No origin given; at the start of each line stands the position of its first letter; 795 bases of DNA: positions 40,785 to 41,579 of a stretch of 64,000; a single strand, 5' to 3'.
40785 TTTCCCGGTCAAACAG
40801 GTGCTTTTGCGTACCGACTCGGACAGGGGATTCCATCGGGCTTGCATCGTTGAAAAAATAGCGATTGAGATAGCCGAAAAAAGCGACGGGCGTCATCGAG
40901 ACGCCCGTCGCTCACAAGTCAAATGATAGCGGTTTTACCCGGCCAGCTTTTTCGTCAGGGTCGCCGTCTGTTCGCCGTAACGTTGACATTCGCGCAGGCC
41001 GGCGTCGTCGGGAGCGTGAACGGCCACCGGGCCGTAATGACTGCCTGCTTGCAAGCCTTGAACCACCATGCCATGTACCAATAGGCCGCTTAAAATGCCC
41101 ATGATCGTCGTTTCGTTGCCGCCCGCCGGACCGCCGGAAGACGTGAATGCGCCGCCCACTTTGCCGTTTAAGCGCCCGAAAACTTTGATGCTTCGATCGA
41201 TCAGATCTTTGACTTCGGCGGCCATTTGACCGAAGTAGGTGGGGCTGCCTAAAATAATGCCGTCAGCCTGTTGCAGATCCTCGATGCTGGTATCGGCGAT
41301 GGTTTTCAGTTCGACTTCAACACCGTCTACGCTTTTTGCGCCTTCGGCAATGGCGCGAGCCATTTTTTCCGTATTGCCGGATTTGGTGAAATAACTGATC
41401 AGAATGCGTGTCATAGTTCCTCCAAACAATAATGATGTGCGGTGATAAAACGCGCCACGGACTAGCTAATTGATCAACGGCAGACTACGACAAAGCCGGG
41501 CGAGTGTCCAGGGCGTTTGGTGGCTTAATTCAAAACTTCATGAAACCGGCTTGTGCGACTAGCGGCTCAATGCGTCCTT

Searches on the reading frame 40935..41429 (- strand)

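Call 41: search_protein_families(library=pfam, proteins=[window:40935-41429:-], max_evalue=0.001)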
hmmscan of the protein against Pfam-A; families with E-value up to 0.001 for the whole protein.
window:40935-41429:- (164 aa): 4 families
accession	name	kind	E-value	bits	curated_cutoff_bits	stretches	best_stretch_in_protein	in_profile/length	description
PF03358.20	FMN_red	-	8.7e-16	58.3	24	1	49-127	65-144/152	NADPH-dependent FMN reductase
PF12724.12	Flavodoxin_5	-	4.4e-10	40.5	27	1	10-82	1-71/145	Flavodoxin domain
PF00258.30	Flavodoxin_1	-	1.5e-08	35.4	25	1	11-79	1-75/143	Flavodoxin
PF02525.22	Flavodoxin_2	-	4.3e-05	23.8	27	1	41-101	65-137/198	Flavodoxin-like fold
